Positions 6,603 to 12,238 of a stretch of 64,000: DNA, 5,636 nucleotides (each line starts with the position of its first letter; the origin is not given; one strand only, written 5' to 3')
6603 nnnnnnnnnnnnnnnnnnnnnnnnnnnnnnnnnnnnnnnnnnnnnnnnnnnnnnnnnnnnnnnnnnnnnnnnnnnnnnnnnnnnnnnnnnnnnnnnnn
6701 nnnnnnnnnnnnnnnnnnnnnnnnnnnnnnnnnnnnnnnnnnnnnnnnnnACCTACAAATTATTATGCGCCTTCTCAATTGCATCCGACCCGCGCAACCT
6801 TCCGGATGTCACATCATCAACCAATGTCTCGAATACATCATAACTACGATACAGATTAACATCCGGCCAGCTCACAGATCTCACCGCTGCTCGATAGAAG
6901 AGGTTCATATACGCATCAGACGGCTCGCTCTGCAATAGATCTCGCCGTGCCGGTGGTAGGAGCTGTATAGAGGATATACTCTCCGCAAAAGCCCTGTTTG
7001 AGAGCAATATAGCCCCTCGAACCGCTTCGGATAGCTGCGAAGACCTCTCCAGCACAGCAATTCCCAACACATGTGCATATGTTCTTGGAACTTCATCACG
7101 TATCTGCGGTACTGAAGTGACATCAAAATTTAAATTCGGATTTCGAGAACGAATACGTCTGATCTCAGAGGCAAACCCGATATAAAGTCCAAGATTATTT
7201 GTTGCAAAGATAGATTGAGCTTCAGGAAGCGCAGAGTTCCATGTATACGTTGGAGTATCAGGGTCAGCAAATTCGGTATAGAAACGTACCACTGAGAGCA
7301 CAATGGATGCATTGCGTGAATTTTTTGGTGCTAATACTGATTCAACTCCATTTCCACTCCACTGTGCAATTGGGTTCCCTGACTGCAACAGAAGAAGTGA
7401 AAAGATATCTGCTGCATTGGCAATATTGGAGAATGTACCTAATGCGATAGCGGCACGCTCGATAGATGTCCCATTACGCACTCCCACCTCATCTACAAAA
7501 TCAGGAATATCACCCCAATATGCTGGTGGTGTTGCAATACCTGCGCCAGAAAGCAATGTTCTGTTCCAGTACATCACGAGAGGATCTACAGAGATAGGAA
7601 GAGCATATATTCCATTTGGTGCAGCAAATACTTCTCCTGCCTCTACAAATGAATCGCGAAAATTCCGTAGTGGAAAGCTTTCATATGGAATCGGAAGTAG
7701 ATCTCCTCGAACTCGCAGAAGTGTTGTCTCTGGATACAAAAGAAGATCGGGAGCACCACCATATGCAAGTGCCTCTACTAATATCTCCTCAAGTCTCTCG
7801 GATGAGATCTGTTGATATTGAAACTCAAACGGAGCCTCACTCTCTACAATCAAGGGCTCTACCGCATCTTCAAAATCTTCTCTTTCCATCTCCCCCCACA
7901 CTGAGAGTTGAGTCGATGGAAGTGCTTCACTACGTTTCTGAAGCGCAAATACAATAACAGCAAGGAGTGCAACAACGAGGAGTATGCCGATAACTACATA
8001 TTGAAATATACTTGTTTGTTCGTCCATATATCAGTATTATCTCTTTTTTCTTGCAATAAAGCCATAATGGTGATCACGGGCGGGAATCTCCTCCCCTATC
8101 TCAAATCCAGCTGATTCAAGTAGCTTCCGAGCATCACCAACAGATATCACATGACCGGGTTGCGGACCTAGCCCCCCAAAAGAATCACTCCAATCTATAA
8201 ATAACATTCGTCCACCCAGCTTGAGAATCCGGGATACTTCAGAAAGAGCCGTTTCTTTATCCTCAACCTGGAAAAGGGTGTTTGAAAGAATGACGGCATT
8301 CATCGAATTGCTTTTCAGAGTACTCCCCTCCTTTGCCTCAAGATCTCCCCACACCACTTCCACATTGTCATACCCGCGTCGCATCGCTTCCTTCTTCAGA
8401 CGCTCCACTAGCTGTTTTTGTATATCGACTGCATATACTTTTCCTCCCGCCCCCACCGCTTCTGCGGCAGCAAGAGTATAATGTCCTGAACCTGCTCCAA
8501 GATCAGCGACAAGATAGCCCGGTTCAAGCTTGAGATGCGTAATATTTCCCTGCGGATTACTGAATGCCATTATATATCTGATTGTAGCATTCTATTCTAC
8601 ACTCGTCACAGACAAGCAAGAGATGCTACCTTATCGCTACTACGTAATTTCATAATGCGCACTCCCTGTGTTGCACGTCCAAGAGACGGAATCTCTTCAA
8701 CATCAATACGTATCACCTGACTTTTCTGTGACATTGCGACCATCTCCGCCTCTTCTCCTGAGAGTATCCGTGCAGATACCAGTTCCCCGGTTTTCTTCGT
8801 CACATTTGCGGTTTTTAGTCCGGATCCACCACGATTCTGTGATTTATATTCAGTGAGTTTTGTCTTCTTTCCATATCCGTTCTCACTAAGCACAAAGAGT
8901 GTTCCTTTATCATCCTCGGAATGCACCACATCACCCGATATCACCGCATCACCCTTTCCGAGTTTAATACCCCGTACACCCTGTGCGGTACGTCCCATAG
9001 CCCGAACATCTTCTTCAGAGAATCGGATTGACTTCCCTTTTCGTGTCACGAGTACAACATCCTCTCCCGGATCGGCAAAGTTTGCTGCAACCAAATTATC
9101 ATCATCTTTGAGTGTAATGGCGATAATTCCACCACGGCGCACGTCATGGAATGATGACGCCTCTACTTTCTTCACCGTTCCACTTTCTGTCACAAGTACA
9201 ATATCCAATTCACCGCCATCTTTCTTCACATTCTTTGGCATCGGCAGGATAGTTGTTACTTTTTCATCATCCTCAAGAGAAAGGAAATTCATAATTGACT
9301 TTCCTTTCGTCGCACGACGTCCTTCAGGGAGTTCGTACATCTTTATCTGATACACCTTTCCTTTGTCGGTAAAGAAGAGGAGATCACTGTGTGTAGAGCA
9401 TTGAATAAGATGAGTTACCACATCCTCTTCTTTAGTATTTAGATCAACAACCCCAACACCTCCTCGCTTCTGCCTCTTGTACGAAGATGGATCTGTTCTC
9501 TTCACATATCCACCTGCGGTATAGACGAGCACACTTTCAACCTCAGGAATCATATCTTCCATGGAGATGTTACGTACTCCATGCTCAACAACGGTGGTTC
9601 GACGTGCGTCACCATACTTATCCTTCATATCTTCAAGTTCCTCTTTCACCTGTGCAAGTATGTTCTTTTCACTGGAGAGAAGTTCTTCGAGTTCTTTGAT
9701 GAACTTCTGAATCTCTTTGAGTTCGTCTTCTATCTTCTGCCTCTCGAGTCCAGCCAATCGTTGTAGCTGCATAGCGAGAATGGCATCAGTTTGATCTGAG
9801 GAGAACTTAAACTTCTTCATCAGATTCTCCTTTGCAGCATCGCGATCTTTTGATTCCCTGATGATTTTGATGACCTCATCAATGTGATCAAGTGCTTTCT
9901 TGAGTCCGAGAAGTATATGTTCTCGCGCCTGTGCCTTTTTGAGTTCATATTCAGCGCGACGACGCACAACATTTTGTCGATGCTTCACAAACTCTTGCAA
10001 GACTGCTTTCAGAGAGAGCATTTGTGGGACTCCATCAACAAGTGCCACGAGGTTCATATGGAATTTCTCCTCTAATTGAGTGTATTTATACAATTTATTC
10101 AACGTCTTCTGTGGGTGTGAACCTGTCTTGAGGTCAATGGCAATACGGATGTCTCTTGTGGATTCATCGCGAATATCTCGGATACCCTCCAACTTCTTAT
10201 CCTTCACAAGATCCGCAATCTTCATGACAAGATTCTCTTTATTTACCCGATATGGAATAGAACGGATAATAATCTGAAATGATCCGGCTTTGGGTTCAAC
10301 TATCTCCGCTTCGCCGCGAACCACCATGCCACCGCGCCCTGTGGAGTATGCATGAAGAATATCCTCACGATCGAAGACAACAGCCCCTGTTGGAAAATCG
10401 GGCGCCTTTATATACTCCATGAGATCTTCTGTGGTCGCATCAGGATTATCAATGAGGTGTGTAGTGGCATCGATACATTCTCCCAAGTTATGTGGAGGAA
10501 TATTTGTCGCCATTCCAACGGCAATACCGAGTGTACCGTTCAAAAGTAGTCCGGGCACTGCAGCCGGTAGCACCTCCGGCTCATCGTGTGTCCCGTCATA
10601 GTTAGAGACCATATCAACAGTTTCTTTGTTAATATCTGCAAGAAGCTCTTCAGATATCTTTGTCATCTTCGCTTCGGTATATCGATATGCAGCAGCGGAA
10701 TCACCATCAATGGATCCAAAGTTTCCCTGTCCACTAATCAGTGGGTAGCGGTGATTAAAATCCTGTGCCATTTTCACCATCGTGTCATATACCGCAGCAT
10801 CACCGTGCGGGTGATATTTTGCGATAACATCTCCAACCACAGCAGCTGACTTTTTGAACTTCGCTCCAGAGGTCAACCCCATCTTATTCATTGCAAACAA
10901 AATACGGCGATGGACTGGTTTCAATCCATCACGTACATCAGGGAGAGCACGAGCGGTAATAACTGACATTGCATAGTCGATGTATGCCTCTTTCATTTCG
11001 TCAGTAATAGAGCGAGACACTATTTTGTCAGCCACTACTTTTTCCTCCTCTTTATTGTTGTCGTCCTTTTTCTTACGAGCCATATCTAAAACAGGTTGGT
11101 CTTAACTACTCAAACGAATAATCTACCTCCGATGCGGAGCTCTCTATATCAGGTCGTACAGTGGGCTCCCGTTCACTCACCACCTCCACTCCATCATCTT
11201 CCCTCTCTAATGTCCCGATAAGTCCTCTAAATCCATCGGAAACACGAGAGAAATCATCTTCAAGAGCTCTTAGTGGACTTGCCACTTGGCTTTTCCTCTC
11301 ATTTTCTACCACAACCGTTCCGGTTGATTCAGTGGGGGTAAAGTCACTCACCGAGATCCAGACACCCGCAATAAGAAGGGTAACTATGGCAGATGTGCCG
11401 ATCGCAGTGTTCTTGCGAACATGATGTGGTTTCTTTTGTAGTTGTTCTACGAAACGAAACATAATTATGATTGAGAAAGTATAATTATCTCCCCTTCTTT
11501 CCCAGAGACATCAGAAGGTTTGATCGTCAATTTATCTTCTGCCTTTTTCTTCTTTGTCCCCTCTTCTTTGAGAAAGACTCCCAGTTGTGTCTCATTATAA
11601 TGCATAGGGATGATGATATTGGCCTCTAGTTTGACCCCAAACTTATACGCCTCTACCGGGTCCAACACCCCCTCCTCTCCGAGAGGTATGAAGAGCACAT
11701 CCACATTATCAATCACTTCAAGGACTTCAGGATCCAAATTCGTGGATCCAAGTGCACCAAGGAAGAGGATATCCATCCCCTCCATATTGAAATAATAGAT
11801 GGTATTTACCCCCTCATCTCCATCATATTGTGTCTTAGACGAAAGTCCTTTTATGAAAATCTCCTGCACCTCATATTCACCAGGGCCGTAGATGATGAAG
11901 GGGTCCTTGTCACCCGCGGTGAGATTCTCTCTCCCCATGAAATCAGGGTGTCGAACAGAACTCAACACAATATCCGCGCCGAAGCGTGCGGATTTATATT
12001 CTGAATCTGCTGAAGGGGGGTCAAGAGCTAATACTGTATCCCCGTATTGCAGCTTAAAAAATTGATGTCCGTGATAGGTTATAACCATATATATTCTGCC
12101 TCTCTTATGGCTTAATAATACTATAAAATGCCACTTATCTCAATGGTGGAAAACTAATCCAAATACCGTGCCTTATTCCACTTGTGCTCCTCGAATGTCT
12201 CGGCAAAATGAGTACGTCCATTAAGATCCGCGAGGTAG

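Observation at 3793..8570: Tandem operon of five paralogous TrbC/VirB2-like pilin-module proteins (two with PKD domains, two with Cys-rich tails), an orphan solute-binding protein and a methyltransferase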

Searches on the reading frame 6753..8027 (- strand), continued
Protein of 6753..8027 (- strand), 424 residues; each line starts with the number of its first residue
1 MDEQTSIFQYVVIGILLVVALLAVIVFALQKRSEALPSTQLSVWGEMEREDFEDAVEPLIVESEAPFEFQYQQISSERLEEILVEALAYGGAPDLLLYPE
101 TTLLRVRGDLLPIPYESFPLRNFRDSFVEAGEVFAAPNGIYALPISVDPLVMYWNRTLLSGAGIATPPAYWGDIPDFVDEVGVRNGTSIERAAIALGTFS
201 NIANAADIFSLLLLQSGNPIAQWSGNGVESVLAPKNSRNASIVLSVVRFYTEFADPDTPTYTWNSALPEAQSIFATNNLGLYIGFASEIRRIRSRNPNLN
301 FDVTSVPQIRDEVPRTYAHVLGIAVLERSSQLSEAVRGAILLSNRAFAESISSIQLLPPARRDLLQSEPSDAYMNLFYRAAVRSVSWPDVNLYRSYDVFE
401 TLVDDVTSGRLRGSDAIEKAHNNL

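Call 73: search_protein_families(library=pfam, proteins=[L016:9998-11680:+, L062:11285-12874:+, L070:11183-12343:+, L079:11345-11932:+, L046:11800-12405:+, L006:12047-12835:+], max_evalue=0.01)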
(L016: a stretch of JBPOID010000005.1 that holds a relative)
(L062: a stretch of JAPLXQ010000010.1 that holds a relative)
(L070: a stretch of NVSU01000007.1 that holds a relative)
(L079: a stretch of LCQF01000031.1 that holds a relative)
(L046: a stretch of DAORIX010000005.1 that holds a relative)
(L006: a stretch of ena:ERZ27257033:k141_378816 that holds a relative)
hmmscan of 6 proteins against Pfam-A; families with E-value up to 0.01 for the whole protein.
L016:9998-11680:+ (560 aa): 3 families
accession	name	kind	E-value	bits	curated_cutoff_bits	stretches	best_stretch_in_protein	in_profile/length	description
PF13416.11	SBP_bac_8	-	4.3e-16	60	27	1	63-368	10-268/279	Bacterial extracellular solute-binding protein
PF01547.30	SBP_bac_1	-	4.8e-16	60.1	26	1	66-346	24-303/307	Bacterial extracellular solute-binding protein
PF18895.5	T4SS_pilin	-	0.00013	22.4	26.6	1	481-539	6-66/71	Type IV secretion system pilin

L062:11285-12874:+ (529 aa): 4 families
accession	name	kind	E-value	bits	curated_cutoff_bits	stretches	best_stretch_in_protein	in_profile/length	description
PF13290.12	CHB_HEX_C_1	-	3.2e-13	49.8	22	1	223-288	1-66/67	Chitobiase/beta-hexosaminidase C-terminal domain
PF13287.12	Fn3_assoc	-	2.1e-09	37.8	23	1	234-292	1-59/59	Fn3 associated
PF18895.5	T4SS_pilin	-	1.4e-07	31.9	26.6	1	452-516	9-71/71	Type IV secretion system pilin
PF04956.18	TrbC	-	0.00062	20.4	27.9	1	450-510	39-92/98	TrbC/VIRB2 pilin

L070:11183-12343:+ (386 aa): 3 families
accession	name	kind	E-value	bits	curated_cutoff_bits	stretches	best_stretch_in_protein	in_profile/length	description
PF18895.5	T4SS_pilin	-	5.2e-09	36.5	26.6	1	305-371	7-71/71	Type IV secretion system pilin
PF04956.18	TrbC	-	0.00049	20.7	27.9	1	305-370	39-97/98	TrbC/VIRB2 pilin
PF16656.11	Pur_ac_phosph_N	-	0.0025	18.8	30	0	145-226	4-85/93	Purple acid Phosphatase, N-terminal domain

L079:11345-11932:+ (195 aa): 1 family
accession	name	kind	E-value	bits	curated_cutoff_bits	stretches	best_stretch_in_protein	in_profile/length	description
PF18895.5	T4SS_pilin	-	0.0093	16.5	26.6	1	111-164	18-69/71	Type IV secretion system pilin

L046:11800-12405:+ (201 aa): 2 families
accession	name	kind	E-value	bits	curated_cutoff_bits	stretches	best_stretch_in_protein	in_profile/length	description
PF18895.5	T4SS_pilin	-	7.3e-08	32.8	26.6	1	125-193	3-70/71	Type IV secretion system pilin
PF04956.18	TrbC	-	0.00015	22.3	27.9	1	125-192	35-96/98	TrbC/VIRB2 pilin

L006:12047-12835:+ (262 aa): 2 families
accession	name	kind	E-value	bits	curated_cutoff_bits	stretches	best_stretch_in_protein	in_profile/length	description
PF18895.5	T4SS_pilin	-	6.6e-16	58.6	26.6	2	179-240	11-71/71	Type IV secretion system pilin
PF21001.2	YqiJ_N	-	0.0046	17.6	23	1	83-130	66-113/116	Inner membrane protein YqiJ, N-terminal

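Call 89: search_protein_families(library=padloc, proteins=[window:6753-8027:-], max_evalue=0.001)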
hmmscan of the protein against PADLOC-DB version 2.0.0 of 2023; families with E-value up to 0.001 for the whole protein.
window:6753-8027:- (424 aa): 0 families

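Call 101: predict_structure(alignment_id=A3)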
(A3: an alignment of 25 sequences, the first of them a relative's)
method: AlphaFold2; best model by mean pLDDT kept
length: 424 residues; sequences in the alignment: 25
mean_pLDDT: 89.3   pTM: 0.84
mean pLDDT of the five models: 89.3, 88.9, 88.6, 88.5, 88.3
residues with pLDDT >= 90: 288; 70-90: 115; 50-70: 16; < 50: 5
segments of 3 or more residues with pLDDT < 50: 32-34
pLDDT, mean of each block of 10 residues (from residue 1): 65 87 75 60 95 87 76 93 89 94 92 92 95 92 97 96 93 91 87 93 93 87 78 79 93 91 91 95 96 94 95 92 95 92 91 93 89 93 89 90 93 92 90
secondary structure, 60 per line:
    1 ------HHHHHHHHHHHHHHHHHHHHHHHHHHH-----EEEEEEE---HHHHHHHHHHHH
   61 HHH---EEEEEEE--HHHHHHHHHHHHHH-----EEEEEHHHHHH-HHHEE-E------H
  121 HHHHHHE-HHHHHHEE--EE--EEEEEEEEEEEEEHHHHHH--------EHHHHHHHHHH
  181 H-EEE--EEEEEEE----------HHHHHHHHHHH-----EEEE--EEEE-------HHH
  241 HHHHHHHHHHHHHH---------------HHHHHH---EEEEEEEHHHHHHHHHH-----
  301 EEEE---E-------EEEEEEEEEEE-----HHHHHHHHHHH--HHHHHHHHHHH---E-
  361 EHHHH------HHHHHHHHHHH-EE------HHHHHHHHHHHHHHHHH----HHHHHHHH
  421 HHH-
elements in order: H7-33 E39-45 H49-63 E67-73 H76-89 E95-99 H100-105 H120-126 H129-134 E143-155 H156-161 H171-181 E183-185 E188-194 H205-215 E221-224 E227-230 H238-254 H270-275 E279-285 H286-295 E301-304 E316-326 H332-342 H345-355 H362-365 H372-382 H392-408 H413-423

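Call 103: fold_search(model_id=the predicted structure, library=pdb)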
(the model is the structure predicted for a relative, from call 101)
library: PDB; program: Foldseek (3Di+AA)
matches with E <= 10: 1464; with E <= 0.001: 1126
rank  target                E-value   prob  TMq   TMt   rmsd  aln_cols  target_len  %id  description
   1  4rjz                  5.3e-22  1.00  0.69  0.76   4.3       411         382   17  Crystal structure of ATU4361 sugar transporter from Agrobacterium fabrum C58, target EFI-510558, an open conformation (released 2014-11-05)
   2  4qsd_A                9.8e-22  1.00  0.66  0.72   5.0       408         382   15  Crystal structure of atu4361 sugar transporter from Agrobacterium Fabrum C58, target efi-510558, with bound sucrose (released 2014-08-06)
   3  4qrz_A                6.3e-21  1.00  0.65  0.71   5.0       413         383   16  Crystal structure of sugar transporter atu4361 from agrobacterium fabrum c58, target efi-510558, with bound maltotrios (released 2014-07-16)
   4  5ci5_B                7.1e-21  1.00  0.64  0.69   5.6       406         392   18  Crystal Structure of an ABC transporter Solute Binding Protein from Thermotoga Lettingae TMO (Tlet_1705, TARGET EFI-51 (released 2015-07-22)
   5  3w15_C                1.6e-20  1.00  0.69  0.74   8.9       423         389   15  Structure of peroxisomal targeting signal 2 (PTS2) of Saccharomyces cerevisiae 3-ketoacyl-CoA thiolase in complex with (released 2013-07-03)
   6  7bvt_A                1.7e-20  1.00  0.73  0.78   4.2       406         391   14  Crystal structure of cyclic alpha-maltosyl-1,6-maltose binding protein from Arthrobacter globiformis (released 2020-12-02)
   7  3g7w_A                2.5e-20  1.00  0.63  0.67   5.2       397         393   16  Islet Amyloid Polypeptide (IAPP or Amylin) Residues 1 to 22 fused to Maltose Binding Protein (released 2009-06-23)
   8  4r9g_A                2.6e-20  1.00  0.66  0.70   5.6       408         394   18  CpMnBP1 with Mannotriose Bound (released 2014-10-29)
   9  7uaj_B                3.8e-20  1.00  0.62  0.53   5.4       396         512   16  Crystal structure of apo HPV16 E6 (released 2023-03-15)
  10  7t31_A                4.3e-20  1.00  0.69  0.61   4.1       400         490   16  X-ray Structure of Clostridiodies difficile PilW (released 2022-10-19)
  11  2zyo_A                4.8e-20  1.00  0.73  0.79   3.9       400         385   14  Crystal structure of cyclo/maltodextrin-binding protein complexed with maltotetraose (released 2009-03-31)
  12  8ax5_A                4.8e-20  1.00  0.59  0.48   6.3       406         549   17  Crystal structure of a CGRP receptor ectodomain heterodimer bound to macrocyclic inhibitor HTL0029881 (released 2022-12-07)
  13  6d65_A                5.4e-20  1.00  0.69  0.59   4.4       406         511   16  Crystal structure of the human dual specificity phosphatase 1 catalytic domain (C258S) as a maltose binding protein fu (released 2018-09-19)
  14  5v6y_B                5.4e-20  1.00  0.60  0.48   5.9       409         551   16  Crystal structure of the human CLR:RAMP1 extracellular domain heterodimer with bound high-affinity and altered selecti (released 2018-01-31)
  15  1ytv_A                5.7e-20  1.00  0.62  0.71   5.4       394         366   15  Maltose-binding protein fusion to a C-terminal fragment of the V1a vasopressin receptor (released 2005-04-12)
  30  4r9f_A                1.1e-19  1.00  0.65  0.68   5.8       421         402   17  CpMnBP1 with Mannobiose Bound (released 2014-10-29)
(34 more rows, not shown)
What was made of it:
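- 6753..8027 (-): Membrane-anchored MalE-like (oligosaccharide-type) solute-binding protein, 424 aa. It is the first gene of the conserved SBP-pilin unit. The N-terminal TM helix is aa 7-33 (nt 7929-8009). AF2 model pLDDT 89.3, with top Foldseek hits to sucrose/maltotriose, cyclomaltodextrin and manno-oligosaccharide SBPs (calls 101, 103).
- On ABC-importer solute-binding protein, family 1 (SBP_bac_1, oligosaccharide type): Foldseek E 5e-22 to Atu4361, and TM 0.73 to the cyclomaltodextrin-binding protein (calls 101, 103).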

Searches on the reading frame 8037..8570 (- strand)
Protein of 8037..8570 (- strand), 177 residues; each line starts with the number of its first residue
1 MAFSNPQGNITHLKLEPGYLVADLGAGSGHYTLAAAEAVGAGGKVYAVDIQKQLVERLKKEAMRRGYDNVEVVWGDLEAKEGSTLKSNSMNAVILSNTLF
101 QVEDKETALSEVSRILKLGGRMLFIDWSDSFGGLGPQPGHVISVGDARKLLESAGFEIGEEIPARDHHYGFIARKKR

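Call 3: search_protein_families(library=pfam, proteins=[window:8037-8570:-], max_evalue=0.1)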
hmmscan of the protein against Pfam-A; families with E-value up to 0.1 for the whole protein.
window:8037-8570:- (177 aa): 22 families
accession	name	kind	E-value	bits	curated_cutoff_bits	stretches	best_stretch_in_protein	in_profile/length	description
PF13847.12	Methyltransf_31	-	6.4e-20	71.8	27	1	17-128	3-113/145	Methyltransferase domain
PF08241.18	Methyltransf_11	-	8e-16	58.9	21.2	1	23-124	2-95/95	Methyltransferase domain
PF13649.12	Methyltransf_25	-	2.3e-15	57.5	27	1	21-120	1-97/97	Methyltransferase domain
PF01209.24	Ubie_methyltran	-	5.3e-15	55.8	20.1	1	17-128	47-155/233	ubiE/COQ5 methyltransferase family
PF08242.18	Methyltransf_12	-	1.1e-10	42.5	30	1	23-121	2-97/98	Methyltransferase domain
PF01135.25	PCMT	-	1.9e-08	34.8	20.3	1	11-76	67-132/210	Protein-L-isoaspartate(D-aspartate) O-methyltransferase (PCMT)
PF13489.12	Methyltransf_23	-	1.9e-06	28.1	27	1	23-131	28-123/164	Methyltransferase domain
PF01728.25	FtsJ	-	6.1e-06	26.7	24.1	1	14-78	17-76/181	FtsJ-like methyltransferase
PF05175.20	MTS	-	1.6e-05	25.1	23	1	12-120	26-134/170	Methyltransferase small domain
PF13679.12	Methyltransf_32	-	4.9e-05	23.8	27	1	18-83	26-95/143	Methyltransferase domain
PF01189.24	Methyltr_RsmB-F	-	0.00038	20.6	27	1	12-81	3-72/199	16S rRNA methyltransferase RsmB/F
PF06325.19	PrmA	-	0.00039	20.5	22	1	17-102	161-238/296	Ribosomal protein L11 methyltransferase (PrmA)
PF08704.16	GCD14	-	0.00073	19.7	26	1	11-94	34-118/247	tRNA methyltransferase complex GCD14 subunit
PF02390.23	Methyltransf_4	-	0.00094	19.1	24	1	20-77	4-60/173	Putative methyltransferase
PF01269.23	Fibrillarin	-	0.0011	18.6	27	1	9-65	63-119/227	Fibrillarin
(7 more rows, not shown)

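Call 6: search_protein_families(library=ncbifam, proteins=[window:8037-8570:-], max_evalue=0.01)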
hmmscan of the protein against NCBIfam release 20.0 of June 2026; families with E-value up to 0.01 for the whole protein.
window:8037-8570:- (177 aa): 52 families (the best 25 are shown)
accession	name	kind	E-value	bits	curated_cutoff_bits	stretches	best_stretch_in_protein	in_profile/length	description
NF008823.0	PRK11873.1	subfamily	3.8e-22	79.1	263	1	12-126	72-183/272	arsenite methyltransferase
NF047649.1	MTase_UXPK_star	exception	3.1e-18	65.8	460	1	14-126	74-183/283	methyltransferase/UXPK-star double selenoprotein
NF041537.1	ArsM_AhpD_UU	exception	6.6e-16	58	510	1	15-126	74-182/345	arsenite methyltransferase/AhpD domain selenoprotein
NF041536.1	ArsM_DUF2284_UU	exception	2.8e-15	55.6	575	1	14-126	73-182/459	arsenite methyltransferase/DUF2284 domain selenoprotein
NF052510.1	methyltran_MpqE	exception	1.1e-13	51.1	335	1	11-129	40-156/234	methyl-plastoquinone biosynthesis methyltransferase MpqE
NF001240.0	PRK00216.1-1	equivalog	6.4e-13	48.3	378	1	12-129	58-173/251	bifunctional demethylmenaquinone methyltransferase/2-methoxy-6-polyprenyl-1,4-benzoquinol methylase UbiE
NF001244.0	PRK00216.1-5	equivalog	1.1e-11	44.5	216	1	10-127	41-156/236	bifunctional demethylmenaquinone methyltransferase/2-methoxy-6-polyprenyl-1,4-benzoquinol methylase UbiE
NF001243.0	PRK00216.1-4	equivalog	1.4e-11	44.2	235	1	12-128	42-155/237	demethylmenaquinone methyltransferase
TIGR02469.1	CbiT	equivalog_domain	1.5e-11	44.6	78.3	1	10-123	12-119/124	precorrin-6Y C5,15-methyltransferase (decarboxylating) subunit CbiT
NF001242.0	PRK00216.1-3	equivalog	3.1e-11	43.2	351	1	16-129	69-180/258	bifunctional demethylmenaquinone methyltransferase/2-methoxy-6-polyprenyl-1,4-benzoquinol methylase UbiE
NF010549.0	PRK13942.1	equivalog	6.3e-11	42.2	282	1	12-76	72-136/215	protein-L-isoaspartate O-methyltransferase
NF043040.1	corrin_prot_MT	hypoth_equivalog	1.7e-10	40.7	180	1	16-126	40-149/216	corrinoid protein-associated methyltransferase CpaM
TIGR04364.1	methyltran_FxLD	equivalog_domain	2e-10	40.3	320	1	12-79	77-143/394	methyltransferase, FxLD system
TIGR02752.1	MenG_heptapren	equivalog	2.5e-10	40.3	419.85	1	12-128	40-153/231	demethylmenaquinone methyltransferase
TIGR01934.1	MenG_MenH_UbiE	subfamily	3.4e-10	39.6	158.35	1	13-128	35-145/223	ubiquinone/menaquinone biosynthesis methyltransferase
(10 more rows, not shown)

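Call 89: search_protein_families(library=padloc, proteins=[window:8037-8570:-], max_evalue=0.001)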
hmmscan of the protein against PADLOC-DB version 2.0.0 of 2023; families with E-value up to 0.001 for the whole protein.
window:8037-8570:- (177 aa): 1 family
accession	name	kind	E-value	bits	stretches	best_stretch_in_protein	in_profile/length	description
PDLC04134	mad2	-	5.8e-23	79.5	1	11-154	285-416/492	mads_2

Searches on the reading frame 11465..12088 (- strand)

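Call 5: search_protein_families(library=pfam, proteins=[window:11465-12088:-], max_evalue=0.01)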
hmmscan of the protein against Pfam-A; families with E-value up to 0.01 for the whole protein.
window:11465-12088:- (207 aa): 2 families
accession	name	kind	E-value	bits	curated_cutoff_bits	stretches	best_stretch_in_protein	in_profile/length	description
PF13483.12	Lactamase_B_3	-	1.8e-25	90.2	24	1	3-163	2-160/160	Beta-lactamase superfamily domain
PF12706.13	Lactamase_B_2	-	0.0025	17.9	27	1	87-164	117-200/200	Beta-lactamase superfamily domain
